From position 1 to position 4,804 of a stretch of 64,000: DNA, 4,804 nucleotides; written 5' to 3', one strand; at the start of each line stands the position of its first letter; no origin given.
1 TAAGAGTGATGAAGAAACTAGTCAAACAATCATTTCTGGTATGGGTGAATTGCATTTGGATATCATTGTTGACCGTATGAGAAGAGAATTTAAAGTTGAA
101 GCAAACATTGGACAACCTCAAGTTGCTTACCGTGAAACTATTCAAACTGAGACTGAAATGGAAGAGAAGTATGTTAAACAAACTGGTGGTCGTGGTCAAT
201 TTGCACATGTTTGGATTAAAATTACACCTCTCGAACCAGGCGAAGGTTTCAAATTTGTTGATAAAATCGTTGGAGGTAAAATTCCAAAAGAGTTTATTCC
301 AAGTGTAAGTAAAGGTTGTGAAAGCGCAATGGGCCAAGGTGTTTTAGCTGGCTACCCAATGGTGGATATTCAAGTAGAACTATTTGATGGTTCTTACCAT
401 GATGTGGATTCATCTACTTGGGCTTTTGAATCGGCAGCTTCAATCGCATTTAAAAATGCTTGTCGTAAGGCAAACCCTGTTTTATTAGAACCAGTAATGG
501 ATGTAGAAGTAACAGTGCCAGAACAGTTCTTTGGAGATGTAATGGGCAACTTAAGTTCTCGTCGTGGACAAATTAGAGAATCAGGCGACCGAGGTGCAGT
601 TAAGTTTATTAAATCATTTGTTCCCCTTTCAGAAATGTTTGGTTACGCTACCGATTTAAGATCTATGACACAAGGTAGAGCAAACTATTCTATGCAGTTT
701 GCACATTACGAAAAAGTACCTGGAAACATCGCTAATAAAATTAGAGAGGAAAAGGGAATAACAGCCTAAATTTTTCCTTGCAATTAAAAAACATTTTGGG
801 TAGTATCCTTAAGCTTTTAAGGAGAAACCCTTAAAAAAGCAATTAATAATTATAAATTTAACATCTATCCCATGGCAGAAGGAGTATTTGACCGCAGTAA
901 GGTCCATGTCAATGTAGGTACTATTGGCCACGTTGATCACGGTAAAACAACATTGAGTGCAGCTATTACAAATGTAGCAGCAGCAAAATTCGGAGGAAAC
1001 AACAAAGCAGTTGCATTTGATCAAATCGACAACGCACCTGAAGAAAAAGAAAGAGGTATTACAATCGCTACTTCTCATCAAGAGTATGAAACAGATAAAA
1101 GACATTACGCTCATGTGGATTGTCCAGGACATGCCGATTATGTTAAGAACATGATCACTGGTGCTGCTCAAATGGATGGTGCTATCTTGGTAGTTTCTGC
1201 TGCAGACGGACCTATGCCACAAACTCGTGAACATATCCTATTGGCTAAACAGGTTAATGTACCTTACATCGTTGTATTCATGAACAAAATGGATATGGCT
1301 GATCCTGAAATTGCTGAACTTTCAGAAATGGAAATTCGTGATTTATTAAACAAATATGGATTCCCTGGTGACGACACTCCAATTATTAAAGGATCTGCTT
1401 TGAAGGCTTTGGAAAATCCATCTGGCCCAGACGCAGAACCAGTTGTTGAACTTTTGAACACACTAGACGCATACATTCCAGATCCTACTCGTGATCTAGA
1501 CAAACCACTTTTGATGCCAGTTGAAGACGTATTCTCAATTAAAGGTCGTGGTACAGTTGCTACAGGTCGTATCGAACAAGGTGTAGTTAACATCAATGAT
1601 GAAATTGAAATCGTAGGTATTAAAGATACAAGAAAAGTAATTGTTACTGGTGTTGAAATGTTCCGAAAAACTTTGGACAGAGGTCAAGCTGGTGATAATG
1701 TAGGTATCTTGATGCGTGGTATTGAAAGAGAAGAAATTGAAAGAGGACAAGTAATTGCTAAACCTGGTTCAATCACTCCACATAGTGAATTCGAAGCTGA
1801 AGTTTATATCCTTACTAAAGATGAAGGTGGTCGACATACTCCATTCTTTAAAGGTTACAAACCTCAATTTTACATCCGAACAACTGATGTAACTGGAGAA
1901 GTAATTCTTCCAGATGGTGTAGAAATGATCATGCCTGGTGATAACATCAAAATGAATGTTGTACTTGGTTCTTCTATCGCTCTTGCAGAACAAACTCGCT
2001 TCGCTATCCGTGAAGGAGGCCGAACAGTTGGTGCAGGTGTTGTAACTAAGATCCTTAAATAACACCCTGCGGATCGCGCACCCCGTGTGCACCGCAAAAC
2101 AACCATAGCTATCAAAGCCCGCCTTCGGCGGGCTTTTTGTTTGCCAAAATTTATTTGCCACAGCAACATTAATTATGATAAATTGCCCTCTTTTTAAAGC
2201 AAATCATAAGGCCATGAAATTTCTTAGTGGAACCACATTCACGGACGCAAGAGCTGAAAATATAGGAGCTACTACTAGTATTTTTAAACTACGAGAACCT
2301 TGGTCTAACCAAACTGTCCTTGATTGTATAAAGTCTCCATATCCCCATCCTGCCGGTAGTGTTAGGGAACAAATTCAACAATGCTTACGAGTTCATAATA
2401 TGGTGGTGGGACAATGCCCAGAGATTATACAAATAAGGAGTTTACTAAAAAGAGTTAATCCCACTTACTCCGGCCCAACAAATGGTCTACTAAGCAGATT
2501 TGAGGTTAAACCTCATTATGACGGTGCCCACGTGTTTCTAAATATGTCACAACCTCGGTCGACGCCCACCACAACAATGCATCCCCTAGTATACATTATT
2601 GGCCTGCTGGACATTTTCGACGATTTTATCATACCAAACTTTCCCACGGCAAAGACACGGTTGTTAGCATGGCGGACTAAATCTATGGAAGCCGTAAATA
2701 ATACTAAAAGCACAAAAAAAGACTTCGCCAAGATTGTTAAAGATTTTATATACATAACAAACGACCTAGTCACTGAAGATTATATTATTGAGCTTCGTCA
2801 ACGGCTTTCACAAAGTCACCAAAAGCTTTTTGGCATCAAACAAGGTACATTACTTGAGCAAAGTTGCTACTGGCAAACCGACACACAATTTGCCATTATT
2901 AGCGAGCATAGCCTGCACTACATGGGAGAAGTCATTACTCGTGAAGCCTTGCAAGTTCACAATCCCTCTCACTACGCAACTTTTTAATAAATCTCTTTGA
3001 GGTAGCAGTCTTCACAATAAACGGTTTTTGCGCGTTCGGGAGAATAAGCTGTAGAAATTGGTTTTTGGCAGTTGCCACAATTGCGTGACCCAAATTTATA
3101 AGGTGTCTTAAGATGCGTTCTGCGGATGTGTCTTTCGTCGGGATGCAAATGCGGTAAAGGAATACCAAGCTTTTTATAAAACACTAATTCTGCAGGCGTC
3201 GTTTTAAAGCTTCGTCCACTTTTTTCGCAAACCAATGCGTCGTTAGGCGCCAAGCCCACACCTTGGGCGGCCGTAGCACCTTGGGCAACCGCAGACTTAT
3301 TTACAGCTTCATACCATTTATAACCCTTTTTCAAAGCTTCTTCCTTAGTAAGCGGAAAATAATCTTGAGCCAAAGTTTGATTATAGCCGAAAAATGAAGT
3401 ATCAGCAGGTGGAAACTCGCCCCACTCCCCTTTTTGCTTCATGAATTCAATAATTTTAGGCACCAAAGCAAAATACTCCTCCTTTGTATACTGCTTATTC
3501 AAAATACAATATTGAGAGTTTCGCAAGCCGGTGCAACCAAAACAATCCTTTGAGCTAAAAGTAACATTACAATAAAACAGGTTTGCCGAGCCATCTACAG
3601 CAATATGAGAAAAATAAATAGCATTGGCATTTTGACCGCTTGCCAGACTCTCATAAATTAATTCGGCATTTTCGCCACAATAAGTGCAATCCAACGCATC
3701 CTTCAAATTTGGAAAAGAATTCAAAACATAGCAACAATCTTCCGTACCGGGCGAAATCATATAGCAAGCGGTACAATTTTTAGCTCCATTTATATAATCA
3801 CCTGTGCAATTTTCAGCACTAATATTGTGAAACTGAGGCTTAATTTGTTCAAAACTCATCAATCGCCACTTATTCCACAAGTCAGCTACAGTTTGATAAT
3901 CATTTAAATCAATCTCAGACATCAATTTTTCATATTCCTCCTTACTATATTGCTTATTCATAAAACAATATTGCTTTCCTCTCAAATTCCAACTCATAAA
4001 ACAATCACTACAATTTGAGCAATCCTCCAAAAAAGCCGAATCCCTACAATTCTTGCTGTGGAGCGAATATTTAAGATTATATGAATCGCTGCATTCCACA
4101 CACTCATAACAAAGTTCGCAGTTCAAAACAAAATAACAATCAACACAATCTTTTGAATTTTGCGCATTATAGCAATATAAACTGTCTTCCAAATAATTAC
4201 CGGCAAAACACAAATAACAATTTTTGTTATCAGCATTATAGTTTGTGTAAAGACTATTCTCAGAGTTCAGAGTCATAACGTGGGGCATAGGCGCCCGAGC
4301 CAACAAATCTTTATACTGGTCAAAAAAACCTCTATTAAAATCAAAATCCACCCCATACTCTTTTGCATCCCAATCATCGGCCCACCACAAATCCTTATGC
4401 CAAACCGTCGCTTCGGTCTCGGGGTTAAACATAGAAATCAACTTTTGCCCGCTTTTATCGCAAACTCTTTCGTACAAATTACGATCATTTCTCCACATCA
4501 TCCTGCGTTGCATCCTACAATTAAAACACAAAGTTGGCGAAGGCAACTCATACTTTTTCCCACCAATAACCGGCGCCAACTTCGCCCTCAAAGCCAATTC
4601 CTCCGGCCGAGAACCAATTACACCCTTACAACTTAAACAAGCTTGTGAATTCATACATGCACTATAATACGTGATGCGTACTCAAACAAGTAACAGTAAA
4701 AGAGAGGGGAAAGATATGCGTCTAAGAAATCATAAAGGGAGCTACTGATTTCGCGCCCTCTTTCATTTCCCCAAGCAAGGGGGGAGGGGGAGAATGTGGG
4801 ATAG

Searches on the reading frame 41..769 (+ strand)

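Call 57: search_protein_families(library=pfam, proteins=[window:41-769:+], max_evalue=0.001)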
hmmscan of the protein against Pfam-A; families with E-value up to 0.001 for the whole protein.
window:41-769:+ (242 aa): 3 families
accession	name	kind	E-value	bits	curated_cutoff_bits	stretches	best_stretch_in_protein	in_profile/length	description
PF03764.24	EFG_IV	-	1.6e-48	163.9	24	1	26-145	1-121/121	Elongation factor G, domain IV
PF00679.30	EFG_C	-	2.5e-31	108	27.9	1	147-233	1-88/89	Elongation factor G C-terminus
PF14492.12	EFG_III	-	3.5e-07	30.6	27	1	1-24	51-74/75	Elongation Factor G, domain III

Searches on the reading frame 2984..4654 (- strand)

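Call 57: search_protein_families(library=pfam, proteins=[window:2984-4654:-], max_evalue=0.001)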
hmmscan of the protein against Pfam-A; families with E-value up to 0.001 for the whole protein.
window:2984-4654:- (556 aa): 1 family
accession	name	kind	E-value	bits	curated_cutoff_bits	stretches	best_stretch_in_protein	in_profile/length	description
PF23477.1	zf_Tbcl_2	-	0.00041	20.4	27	1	525-553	7-35/37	Probable treble clef zinc finger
